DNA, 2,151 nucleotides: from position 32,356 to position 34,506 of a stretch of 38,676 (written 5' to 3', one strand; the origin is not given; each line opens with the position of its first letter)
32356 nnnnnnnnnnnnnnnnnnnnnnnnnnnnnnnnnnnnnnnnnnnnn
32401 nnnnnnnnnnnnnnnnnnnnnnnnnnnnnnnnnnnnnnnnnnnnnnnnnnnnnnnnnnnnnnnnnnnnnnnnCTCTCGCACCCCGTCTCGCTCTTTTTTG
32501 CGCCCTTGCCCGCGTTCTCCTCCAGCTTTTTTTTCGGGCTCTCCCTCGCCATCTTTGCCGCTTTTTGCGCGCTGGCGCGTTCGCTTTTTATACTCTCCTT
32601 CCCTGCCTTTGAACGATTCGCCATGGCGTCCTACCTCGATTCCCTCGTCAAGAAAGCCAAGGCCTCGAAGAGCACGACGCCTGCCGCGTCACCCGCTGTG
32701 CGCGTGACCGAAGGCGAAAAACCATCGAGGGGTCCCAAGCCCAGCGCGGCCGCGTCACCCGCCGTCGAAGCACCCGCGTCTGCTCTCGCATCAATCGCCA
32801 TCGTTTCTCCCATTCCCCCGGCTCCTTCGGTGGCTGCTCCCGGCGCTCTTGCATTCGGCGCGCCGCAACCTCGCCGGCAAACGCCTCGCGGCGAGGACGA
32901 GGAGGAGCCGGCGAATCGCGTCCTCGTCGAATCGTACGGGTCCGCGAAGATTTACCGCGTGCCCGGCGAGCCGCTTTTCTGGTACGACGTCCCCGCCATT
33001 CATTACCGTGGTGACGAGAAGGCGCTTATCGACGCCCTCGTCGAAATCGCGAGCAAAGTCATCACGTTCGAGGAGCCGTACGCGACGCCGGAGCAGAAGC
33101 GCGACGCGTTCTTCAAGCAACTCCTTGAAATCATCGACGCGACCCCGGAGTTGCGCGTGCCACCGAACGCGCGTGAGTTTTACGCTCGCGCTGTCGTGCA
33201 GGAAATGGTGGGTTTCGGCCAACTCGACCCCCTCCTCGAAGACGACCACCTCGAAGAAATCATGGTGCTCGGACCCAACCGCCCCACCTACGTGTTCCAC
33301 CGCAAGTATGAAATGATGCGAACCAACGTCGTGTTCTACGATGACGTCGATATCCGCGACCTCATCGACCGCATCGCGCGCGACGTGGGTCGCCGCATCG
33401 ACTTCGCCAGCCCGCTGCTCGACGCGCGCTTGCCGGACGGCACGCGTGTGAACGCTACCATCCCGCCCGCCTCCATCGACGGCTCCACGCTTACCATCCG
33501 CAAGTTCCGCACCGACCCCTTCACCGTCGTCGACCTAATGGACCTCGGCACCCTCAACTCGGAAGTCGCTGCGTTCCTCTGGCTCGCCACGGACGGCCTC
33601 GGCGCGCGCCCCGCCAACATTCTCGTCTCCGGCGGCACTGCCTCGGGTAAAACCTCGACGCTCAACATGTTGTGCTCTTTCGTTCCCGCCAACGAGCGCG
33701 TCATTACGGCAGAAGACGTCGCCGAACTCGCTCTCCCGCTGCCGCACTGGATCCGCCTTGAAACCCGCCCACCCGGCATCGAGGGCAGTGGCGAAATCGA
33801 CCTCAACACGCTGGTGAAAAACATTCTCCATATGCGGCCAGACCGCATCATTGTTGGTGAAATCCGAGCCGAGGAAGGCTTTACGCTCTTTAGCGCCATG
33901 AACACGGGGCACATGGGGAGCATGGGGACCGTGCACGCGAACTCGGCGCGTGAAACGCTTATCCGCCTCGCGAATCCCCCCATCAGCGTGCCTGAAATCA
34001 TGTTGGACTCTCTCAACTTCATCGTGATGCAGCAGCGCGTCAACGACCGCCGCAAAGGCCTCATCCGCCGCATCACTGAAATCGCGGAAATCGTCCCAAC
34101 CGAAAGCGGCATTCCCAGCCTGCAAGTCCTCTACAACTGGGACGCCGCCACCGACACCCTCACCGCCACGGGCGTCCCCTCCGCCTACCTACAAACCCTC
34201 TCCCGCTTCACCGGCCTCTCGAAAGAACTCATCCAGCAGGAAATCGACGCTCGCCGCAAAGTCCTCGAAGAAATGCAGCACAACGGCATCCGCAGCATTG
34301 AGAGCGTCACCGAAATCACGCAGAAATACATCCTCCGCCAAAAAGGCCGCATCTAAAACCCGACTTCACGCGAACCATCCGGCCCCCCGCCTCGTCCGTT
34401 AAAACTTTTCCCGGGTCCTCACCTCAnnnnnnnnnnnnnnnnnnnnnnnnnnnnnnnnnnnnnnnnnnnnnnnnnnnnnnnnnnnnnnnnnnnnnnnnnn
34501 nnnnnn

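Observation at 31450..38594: Compact Epd/Tad-like type IV filament locus: anchor protein, ATPase, two half-platform proteins and eight mini-pilins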

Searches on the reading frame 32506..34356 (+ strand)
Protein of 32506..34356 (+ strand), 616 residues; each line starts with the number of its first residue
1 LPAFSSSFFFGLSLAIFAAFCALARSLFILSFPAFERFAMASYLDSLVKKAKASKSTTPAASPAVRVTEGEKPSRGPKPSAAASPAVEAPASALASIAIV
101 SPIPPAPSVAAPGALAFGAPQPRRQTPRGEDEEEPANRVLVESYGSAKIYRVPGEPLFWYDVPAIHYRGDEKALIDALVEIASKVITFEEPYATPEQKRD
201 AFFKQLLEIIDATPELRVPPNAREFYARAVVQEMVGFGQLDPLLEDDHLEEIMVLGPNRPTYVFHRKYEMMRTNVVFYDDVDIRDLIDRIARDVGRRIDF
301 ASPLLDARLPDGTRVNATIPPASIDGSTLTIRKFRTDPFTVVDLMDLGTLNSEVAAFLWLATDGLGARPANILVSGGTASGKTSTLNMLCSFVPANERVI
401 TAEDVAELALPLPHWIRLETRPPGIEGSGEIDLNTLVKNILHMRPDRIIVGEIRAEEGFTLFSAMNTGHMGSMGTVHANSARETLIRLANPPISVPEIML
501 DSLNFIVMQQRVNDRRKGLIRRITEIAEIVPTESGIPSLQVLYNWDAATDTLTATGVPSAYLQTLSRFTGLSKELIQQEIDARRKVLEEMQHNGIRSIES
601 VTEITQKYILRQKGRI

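Call 6: search_protein_families(library=pfam, proteins=[window:32506-34356:+], max_evalue=0.1)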
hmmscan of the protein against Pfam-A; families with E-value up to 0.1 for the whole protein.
window:32506-34356:+ (616 aa): 3 families
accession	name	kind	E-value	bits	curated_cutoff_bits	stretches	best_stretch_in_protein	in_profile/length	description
PF00437.27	T2SSE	-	3.9e-46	157.8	24.9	1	238-512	6-278/370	Type II/IV secretion system protein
PF01580.24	FtsK_SpoIIIE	-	0.015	15.2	24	1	369-394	39-65/221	FtsK/SpoIIIE family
PF06414.18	Zeta_toxin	-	0.043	13.7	22.3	0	367-390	14-37/199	Zeta toxin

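Call 10: search_protein_families(library=ncbifam, proteins=[window:32506-34356:+], max_evalue=0.01)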
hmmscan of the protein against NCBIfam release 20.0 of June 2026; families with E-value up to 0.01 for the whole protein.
window:32506-34356:+ (616 aa): 18 families
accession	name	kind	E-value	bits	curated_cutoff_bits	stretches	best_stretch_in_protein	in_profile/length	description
NF058587.1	archaellum_moto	equivalog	7.4e-89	298.9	550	1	178-607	96-516/527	archaellum flagellar ATPase motor FlaI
TIGR03819.1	heli_sec_ATPase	hypoth_equivalog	9e-72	242.1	373.15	1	227-488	42-297/340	TadA family conjugal transfer-associated ATPase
TIGR02788.1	VirB11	equivalog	5.7e-49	166.8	249.95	2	370-490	145-264/308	P-type DNA transfer ATPase VirB11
NF053672.1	bindosome_BasE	exception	2.9e-47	161.6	1000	1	231-608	133-507/512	bindosome assembly system ATPase subunit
TIGR02782.1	TrbB_P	equivalog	3.7e-39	134.8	304.55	1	240-529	14-293/303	P-type conjugative transfer ATPase TrbB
NF010475.0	PRK13900.1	equivalog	4.6e-35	121.3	389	2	370-485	161-276/333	type IV secretion system ATPase VirB11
NF010469.0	PRK13894.1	subfamily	1.3e-30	106.9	508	1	242-490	29-266/320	conjugal transfer ATPase TrbB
NF010425.0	PRK13851.1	equivalog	2.5e-26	92.4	461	2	371-482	164-274/344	type IV secretion system protein VirB11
NF010407.0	PRK13833.1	subfamily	4e-26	92.2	499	1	282-490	61-261/323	conjugal transfer protein TrbB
NF041000.1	ATPase_ComGA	equivalog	5.5e-16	58.4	300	1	372-511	131-264/267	competence type IV pilus ATPase ComGA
NF007755.0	PRK10436.1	equivalog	1.7e-14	53.4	617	1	363-515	213-357/465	type II secretion system protein GspE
TIGR02538.1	type_IV_pilB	equivalog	1.3e-13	50.5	675.65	1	371-515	318-454/564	type IV-A pilus assembly ATPase PilB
TIGR01420.1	pilT_fam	subfamily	4.5e-11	42.6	319.1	1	372-490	125-241/343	PilT/PilU family type 4a pilus ATPase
TIGR02533.1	type_II_gspE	equivalog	5.6e-11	41.8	630.25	1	341-513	219-379/486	type II secretion system ATPase GspE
NF053534.1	T4PilAsmATPsTfpB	equivalog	1.3e-09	37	850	1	326-513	298-472/584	type IV pilus assembly ATPase TfpB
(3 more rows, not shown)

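Call 11: search_solved_structures(query=window:32506-34356:+, max_evalue=0.00001)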
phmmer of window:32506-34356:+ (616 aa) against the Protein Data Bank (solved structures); distinct sequences matched with E-value up to 0.00001: 19.
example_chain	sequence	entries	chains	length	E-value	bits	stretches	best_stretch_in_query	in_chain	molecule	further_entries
8rjf_A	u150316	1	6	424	3.4e-80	273.4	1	221-549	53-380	Pilus assembly ATPase CpaF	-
8rkd_E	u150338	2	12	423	3.6e-80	273.3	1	221-548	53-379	Pilus assembly ATPase CpaF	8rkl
9e24_A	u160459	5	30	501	6.4e-76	259.3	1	212-548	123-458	CpaF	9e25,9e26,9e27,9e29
2oap_1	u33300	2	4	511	1.7e-71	244.6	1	169-608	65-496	Type II secretion system protein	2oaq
4ii7_A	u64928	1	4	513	1.5e-60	208.5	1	190-563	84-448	FlaI ATPase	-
4ihq_A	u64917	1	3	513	1e-59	205.8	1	190-563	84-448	FlaI ATPase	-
6bge_A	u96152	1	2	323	8.6e-25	90.4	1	299-492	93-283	VirB11-like protein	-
1g6o_A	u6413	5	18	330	9e-25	90.4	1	299-492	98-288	CAG-ALPHA | virB11 homolog | Cag-alfa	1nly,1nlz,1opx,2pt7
2gza_A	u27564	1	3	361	8.1e-20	74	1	372-489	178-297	Type IV secretion system protein VirB11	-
5zfq_A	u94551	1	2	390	5e-09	38.4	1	365-507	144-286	Twitching motility pilus retraction protein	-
10my_A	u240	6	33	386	6.2e-09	38.1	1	368-516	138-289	PilT/PilU family type 4a pilus ATPase | Twitching motility protein PilT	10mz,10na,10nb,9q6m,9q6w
3jc8_Ba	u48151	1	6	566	2.8e-08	35.9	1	353-515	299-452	Type IV-A pilus assembly ATPase PilB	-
6ojx_A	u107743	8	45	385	2.8e-08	35.9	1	367-507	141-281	Twitching motility pilus retraction ATPase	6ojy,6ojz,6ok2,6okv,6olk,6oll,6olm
5zfr_A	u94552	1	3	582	3.7e-07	32.2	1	370-537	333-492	Type IV pilus biogenesis ATPase PilB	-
2eyu_A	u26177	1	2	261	1.1e-06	30.6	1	371-507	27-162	twitching motility protein PilT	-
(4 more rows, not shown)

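Call 12: find_homologous_proteins(query=window:32623-34356:+, max_evalue=1e-20)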
Query window:32623-34356:+ (577 aa): 7988 proteins with E <= 1e-20 among 8000 candidates; the best 120 are listed.
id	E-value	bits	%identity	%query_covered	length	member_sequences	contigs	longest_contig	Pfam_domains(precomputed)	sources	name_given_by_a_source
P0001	0.0e+0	1275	100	100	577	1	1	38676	PF00437.27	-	-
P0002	2.2e-286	969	51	81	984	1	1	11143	PF06414.19,PF00437.27,PF00005.34,PF01580.25,PF27713.1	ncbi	-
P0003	1.6e-268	910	47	81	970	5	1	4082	PF06414.19,PF23989.1,PF00437.27,PF00005.34,PF13245.13,PF13555.13,PF13401.13,PF01580.25,PF27713.1,PF13191.13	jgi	jgi:flagellar protein FlaI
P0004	7.9e-268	908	48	82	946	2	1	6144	PF06414.19,PF00437.27,PF13245.13,PF01580.25,PF27713.1,PF13191.13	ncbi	ncbi:MAG: CpaF family protein, partial [Candidatus Hydrothermarchaeales archaeon]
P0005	3.8e-253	859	47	80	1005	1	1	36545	PF06414.19,PF23989.1,PF00437.27,PF01580.25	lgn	-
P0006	2.9e-232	790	66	89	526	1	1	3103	PF00437.27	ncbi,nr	ncbi:Type II/IV secretion system protein [uncultured archaeon]|nr:Type II/IV secretion system protei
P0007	3.3e-226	770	48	65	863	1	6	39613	PF00437.27,PF01580.25,PF27713.1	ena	-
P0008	4.7e-225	766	68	83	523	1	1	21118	PF00437.27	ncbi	-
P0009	5.7e-224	763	46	64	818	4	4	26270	PF23989.1,PF00437.27,PF01580.25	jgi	-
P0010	1.5e-223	761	67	84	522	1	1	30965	PF00437.27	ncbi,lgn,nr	ncbi:MAG: CpaF family protein [Candidatus Micrarchaeota archaeon]|nr:CpaF family protein [Candidatus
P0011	1.6e-220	751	65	87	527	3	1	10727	PF00437.27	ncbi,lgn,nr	ncbi:CpaF family protein [Candidatus Micrarchaeota archaeon]|nr:CpaF family protein [Candidatus Micr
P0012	2.0e-219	748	49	82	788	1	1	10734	PF06414.19,PF23989.1,PF00437.27,PF00005.34,PF13245.13,PF13555.13,PF13401.13,PF01580.25,PF27713.1,PF13191.13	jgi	jgi:flagellar protein FlaI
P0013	7.9e-219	746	47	65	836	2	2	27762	PF00437.27,PF13521.13,PF01580.25,PF27713.1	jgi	-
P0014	9.7e-217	739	66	83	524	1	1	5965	PF00437.27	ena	-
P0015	1.4e-216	738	65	84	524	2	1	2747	PF00437.27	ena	-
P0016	2.8e-215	734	67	84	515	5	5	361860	PF00437.27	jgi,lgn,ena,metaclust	jgi:flagellar protein FlaI|metaclust:\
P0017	1.2e-214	732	65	83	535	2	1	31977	PF00437.27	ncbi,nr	ncbi:TPA: CpaF family protein [Candidatus Micrarchaeota archaeon]|nr:CpaF family protein [Candidatus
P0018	1.5e-213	728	46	64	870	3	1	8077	PF00437.27,PF01580.25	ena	-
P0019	7.7e-212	723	62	90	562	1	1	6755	PF00437.27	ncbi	-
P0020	2.2e-211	721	57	100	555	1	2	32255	PF00437.27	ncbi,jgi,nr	ncbi:MAG TPA: CpaF family protein [Candidatus Norongarragalinales archaeon]|jgi:flagellar protein Fl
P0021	1.2e-210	719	47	64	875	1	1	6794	PF00437.27,PF01580.25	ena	-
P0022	2.0e-210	718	45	64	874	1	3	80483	PF00437.27,PF01580.25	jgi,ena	jgi:Flp pilus assembly CpaF family ATPase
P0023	3.1e-210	717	61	89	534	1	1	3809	PF00437.27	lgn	-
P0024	1.3e-209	715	64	85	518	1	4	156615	PF00437.27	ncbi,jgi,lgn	ncbi:MAG: CpaF family protein [Candidatus Micrarchaeia archaeon]|jgi:flagellar protein FlaI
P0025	3.1e-209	714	61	85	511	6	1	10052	PF00437.27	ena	-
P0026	3.7e-209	714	49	65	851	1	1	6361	PF06414.19,PF00437.27,PF00005.34,PF13245.13,PF13555.13,PF13401.13,PF01580.25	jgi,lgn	jgi:Flp pilus assembly CpaF family ATPase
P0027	7.2e-209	713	61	86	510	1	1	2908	PF00437.27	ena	-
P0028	5.8e-208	710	63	83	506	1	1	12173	PF00437.27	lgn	-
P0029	1.2e-207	709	62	86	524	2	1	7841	PF00437.27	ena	-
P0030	1.2e-206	706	62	89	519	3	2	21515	PF00437.27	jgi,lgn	jgi:flagellar protein FlaI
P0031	2.1e-206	705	63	83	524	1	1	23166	PF00437.27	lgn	-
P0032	2.2e-206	705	57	100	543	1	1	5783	PF00437.27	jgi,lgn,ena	-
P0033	3.7e-206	704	62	86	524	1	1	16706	PF00437.27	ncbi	-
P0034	6.9e-206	703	51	71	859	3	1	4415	PF23989.1,PF00437.27,PF00005.34,PF13245.13,PF01580.25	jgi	jgi:flagellar protein FlaI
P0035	1.2e-205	702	64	82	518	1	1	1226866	PF00437.27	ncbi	-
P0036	1.5e-205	702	64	83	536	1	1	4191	PF00437.27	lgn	-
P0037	3.5e-205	701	60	86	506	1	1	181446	PF00437.27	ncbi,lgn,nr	ncbi:CpaF family protein [Candidatus Micrarchaeota archaeon]|nr:CpaF family protein [Candidatus Micr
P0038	5.8e-205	700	63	83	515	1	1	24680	PF00437.27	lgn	-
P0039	1.9e-204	698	63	62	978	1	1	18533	PF00437.27,PF01381.29,PF14528.12,PF14890.12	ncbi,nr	ncbi:Replication factor C small subunit [Candidatus Norongarragalina meridionalis]|nr:Replication fa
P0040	6.7e-204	697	64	82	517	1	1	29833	PF00437.27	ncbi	-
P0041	7.4e-204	696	61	86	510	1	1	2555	PF00437.27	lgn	-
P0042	9.6e-204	696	61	85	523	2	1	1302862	PF00437.27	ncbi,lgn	ncbi:MAG: CpaF family protein [Candidatus Micrarchaeia archaeon]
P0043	3.6e-203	694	62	84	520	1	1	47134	PF00437.27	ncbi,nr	ncbi:CpaF family protein [Candidatus Micrarchaeota archaeon]|nr:CpaF family protein [Candidatus Micr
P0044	6.7e-203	693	62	86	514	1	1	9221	PF00437.27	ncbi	ncbi:MAG: CpaF family protein [Candidatus Micrarchaeota archaeon]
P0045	9.2e-203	693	62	83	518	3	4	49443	PF00437.27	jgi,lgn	jgi:flagellar protein FlaI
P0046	1.8e-202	692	56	99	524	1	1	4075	PF00437.27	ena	-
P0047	2.2e-202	692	46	83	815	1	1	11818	PF06414.19,PF00437.27,PF13245.13,PF13555.13,PF01580.25,PF13191.13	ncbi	ncbi:MAG: ATPase, T2SS/T4P/T4SS family, partial [Candidatus Hydrothermarchaeaceae archaeon]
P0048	5.9e-202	690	65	63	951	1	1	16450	PF00437.27,PF01381.29,PF14528.12,PF13560.13,PF14890.12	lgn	-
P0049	6.8e-202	690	59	86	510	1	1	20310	PF00437.27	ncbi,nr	ncbi:CpaF family protein [Candidatus Micrarchaeota archaeon]|nr:CpaF family protein [Candidatus Micr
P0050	9.9e-202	689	60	86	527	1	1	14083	PF00437.27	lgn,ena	-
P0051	1.3e-201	689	60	85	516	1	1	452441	PF00437.27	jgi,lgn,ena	-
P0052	6.1e-201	687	60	85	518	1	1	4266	PF00437.27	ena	-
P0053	6.9e-201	687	61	84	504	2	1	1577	PF00437.27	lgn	-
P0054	9.5e-201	686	58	88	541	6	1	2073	PF00437.27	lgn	-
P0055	1.3e-200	686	62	83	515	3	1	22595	PF00437.27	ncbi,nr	ncbi:MAG TPA: CpaF family protein [Candidatus Norongarragalinales archaeon]|nr:CpaF family protein [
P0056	1.8e-200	685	63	83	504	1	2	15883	PF00437.27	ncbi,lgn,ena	-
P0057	2.2e-200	685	60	86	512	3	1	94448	PF00437.27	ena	-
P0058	5.7e-200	684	61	83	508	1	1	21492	PF00437.27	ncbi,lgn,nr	ncbi:CpaF family protein [Candidatus Micrarchaeota archaeon]|nr:CpaF family protein [Candidatus Micr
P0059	8.3e-200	683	61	84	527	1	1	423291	PF00437.27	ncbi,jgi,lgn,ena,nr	ncbi:CpaF family protein [Candidatus Micrarchaeota archaeon]|nr:CpaF family protein [Candidatus Micr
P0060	8.6e-200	683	60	84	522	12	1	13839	PF00437.27,PF01580.25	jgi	-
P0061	1.9e-199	682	58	89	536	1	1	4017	PF00437.27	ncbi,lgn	-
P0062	2.8e-199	681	60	83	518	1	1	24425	PF00437.27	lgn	-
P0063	5.1e-199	680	61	84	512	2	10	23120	PF00437.27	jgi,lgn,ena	-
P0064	9.4e-199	680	58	88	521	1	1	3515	PF00437.27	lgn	-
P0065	9.4e-199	680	62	82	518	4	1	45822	PF00437.27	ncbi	-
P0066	1.0e-198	679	61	63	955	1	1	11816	PF00437.27,PF01381.29,PF14528.12,PF13560.13,PF14890.12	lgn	-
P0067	1.5e-198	679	64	63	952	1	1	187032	PF00437.27,PF14528.12,PF14890.12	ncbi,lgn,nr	ncbi:Flp pilus assembly complex ATPase component TadA [Candidatus Micrarchaeota archaeon]|nr:Flp pil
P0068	1.7e-198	679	61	84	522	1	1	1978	PF00437.27,PF01580.25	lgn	-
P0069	3.2e-198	678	59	86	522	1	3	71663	PF00437.27,PF01580.25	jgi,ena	-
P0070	5.1e-198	677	59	84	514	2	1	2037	PF00437.27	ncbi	-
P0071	8.5e-198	676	61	83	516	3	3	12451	PF00437.27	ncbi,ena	-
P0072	9.5e-198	676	61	83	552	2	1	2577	PF00437.27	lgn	-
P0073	1.4e-197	676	59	87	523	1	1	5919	PF00437.27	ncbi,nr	ncbi:CpaF family protein [Candidatus Micrarchaeota archaeon]|nr:CpaF family protein [Candidatus Micr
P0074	2.1e-197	675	63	61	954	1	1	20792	PF00437.27,PF14528.12,PF14890.12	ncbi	-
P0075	2.9e-197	675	60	84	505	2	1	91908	PF00437.27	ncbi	-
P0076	4.3e-197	674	60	83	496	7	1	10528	PF00437.27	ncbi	ncbi:CpaF family protein, partial [Candidatus Micrarchaeota archaeon CG_4_10_14_0_2_um_filter_60_11]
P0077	5.3e-197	674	61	83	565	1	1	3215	PF00437.27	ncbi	-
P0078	1.3e-196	673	63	62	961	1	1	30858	PF12844.14,PF00437.27,PF01381.29,PF14528.12,PF13560.13,PF14890.12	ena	-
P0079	2.8e-196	671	61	63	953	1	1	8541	PF12844.14,PF00437.27,PF01381.29,PF14528.12,PF13560.13,PF14890.12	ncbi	ncbi:MAG: ATPase, T2SS/T4P/T4SS family [Candidatus Micrarchaeota archaeon]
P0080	2.9e-196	671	59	84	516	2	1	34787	PF00437.27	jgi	jgi:flagellar protein FlaI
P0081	2.9e-196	671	59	87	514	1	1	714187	PF00437.27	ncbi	ncbi:MAG: CpaF family protein [Candidatus Norongarragalinales archaeon]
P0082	5.9e-196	670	59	84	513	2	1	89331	PF00437.27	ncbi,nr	ncbi:CpaF family protein [Candidatus Micrarchaeota archaeon]|nr:CpaF family protein [Candidatus Micr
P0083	7.7e-196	670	61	62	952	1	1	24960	PF12844.14,PF00437.27,PF01381.29,PF14528.12,PF13560.13,PF14890.12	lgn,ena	-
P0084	7.9e-196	670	58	71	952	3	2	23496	PF00437.27,PF01381.29,PF14528.12,PF13560.13,PF14890.12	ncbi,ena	ncbi:MAG: ATPase, T2SS/T4P/T4SS family [Candidatus Micrarchaeota archaeon]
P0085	1.3e-195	669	61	86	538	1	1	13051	PF00437.27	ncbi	ncbi:MAG: CpaF family protein [Candidatus Norongarragalinales archaeon]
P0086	1.4e-195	669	62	83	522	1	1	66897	PF00437.27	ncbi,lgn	-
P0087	1.5e-195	669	60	85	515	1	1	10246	PF00437.27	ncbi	ncbi:MAG: CpaF family protein [Candidatus Micrarchaeota archaeon]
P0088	1.6e-195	669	60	82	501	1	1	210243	PF00437.27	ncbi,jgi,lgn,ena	ncbi:MAG: CpaF family protein [Candidatus Micrarchaeia archaeon]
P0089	1.9e-195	669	65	59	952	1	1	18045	PF00437.27,PF14528.12,PF14890.12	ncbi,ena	-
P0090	2.7e-195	668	59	84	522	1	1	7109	PF00437.27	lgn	-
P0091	4.3e-195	667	58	87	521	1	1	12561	PF00437.27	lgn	-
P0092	5.6e-195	667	59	86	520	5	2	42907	PF00437.27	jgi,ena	-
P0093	1.0e-194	666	61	63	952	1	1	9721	PF00437.27,PF14528.12,PF14890.12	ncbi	ncbi:MAG: ATPase, T2SS/T4P/T4SS family [Candidatus Micrarchaeota archaeon]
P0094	1.6e-194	666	60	85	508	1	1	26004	PF00437.27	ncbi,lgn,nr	ncbi:CpaF family protein [Candidatus Micrarchaeota archaeon]|nr:CpaF family protein [Candidatus Micr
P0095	3.1e-194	665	60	86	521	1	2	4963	PF00437.27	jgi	-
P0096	6.2e-194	664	58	86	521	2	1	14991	PF00437.27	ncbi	-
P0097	7.2e-194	663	59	87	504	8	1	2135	PF00437.27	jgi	-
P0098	1.2e-193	663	61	83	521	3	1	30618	PF00437.27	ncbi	-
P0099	1.6e-193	662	62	79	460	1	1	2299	PF00437.27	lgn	-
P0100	1.8e-193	662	60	83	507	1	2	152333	PF00437.27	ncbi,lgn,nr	ncbi:CpaF family protein [Candidatus Micrarchaeota archaeon]|nr:CpaF family protein [Candidatus Micr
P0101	1.8e-193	662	58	87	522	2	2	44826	PF00437.27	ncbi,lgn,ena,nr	ncbi:hypothetical protein AUJ14_01710 [Candidatus Micrarchaeota archaeon CG1_02_55_22]|nr:MAG: hypot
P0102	4.9e-193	661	59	84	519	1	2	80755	PF00437.27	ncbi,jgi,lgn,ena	-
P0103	5.1e-193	661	58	86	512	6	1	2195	PF00437.27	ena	-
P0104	6.3e-193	660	59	85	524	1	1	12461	PF00437.27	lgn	-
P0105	1.6e-192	659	54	99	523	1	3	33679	PF00437.27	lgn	-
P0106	2.8e-191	655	58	85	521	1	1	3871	PF00437.27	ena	-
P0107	3.5e-191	655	59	86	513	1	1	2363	PF00437.27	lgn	-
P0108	5.0e-191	654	64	59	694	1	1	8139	PF00437.27,PF14890.12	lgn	-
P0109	1.4e-190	653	63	59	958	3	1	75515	PF00437.27,PF14528.12,PF13560.13,PF14890.12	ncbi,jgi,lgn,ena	ncbi:MAG: ATPase, T2SS/T4P/T4SS family [Candidatus Micrarchaeia archaeon]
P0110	2.0e-190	652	58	84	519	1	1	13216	PF00437.27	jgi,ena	-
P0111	3.3e-190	651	61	60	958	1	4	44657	PF00437.27,PF01381.29,PF14528.12,PF13560.13,PF14890.12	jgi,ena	-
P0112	3.9e-190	651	58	83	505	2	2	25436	PF00437.27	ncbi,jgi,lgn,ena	-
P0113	5.9e-190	651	58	84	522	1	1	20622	PF00437.27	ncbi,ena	-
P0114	7.1e-189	647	59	84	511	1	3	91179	PF00437.27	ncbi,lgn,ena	ncbi:MAG: CpaF family protein [Candidatus Micrarchaeota archaeon]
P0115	8.1e-189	647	56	87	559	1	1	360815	PF00437.27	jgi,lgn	jgi:flagellar protein FlaI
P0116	1.1e-188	646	57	86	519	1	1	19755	PF00437.27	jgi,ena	-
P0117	1.1e-188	646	60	82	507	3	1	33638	PF00437.27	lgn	-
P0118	2.2e-188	645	58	84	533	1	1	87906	PF00437.27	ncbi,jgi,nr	ncbi:MAG: CpaF family protein [Candidatus Diapherotrites archaeon]|nr:CpaF family protein [Candidatu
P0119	2.4e-188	645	58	83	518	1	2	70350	PF00437.27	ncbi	-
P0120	2.8e-188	645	58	82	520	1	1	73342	PF00437.27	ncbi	-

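Call 14: find_encoding_contigs(protein=P0035, flank=10000, max_places=2)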
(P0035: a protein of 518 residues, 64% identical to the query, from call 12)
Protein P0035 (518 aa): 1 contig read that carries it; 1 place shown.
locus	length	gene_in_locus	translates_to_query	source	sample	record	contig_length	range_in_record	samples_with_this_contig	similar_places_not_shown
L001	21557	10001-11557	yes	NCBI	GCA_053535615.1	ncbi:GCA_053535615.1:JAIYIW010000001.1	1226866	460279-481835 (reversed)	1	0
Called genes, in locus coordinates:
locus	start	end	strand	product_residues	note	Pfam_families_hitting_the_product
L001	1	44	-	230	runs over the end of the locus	PF00300:His_Phos_1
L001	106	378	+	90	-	-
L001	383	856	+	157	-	PF00383:dCMP_cyt_deam_1, PF14437:MafB19-deam, PF14439:Bd3614-deam (weak)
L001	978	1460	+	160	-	-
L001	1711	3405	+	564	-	PF04055:Radical_SAM, PF16199:Radical_SAM_C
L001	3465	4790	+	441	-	PF18195:GatD_N, PF00710:Asparaginase, PF17763:Asparaginase_C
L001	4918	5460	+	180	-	PF01909:NTP_transf_2, PF18765:Polbeta (weak)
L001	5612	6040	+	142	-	PF05168:HEPN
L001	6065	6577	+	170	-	-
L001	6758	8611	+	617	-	PF02934:GatB_N, PF02938:GAD, PF02637:GatB_Yqey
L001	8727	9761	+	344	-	-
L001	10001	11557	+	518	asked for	PF00437:T2SSE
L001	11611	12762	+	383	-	PF00482:T2SSF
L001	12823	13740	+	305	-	PF00482:T2SSF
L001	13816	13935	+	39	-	PF04021:Class_IIIsignal (weak)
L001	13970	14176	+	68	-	-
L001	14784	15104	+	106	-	-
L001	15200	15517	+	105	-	-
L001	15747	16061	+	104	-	-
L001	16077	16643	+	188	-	PF01478:Peptidase_A24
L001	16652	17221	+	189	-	-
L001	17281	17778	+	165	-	-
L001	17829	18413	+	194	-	-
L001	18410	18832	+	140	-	-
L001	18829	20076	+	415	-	PF01970:TctA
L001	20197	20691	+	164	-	-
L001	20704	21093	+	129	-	-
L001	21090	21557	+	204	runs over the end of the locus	-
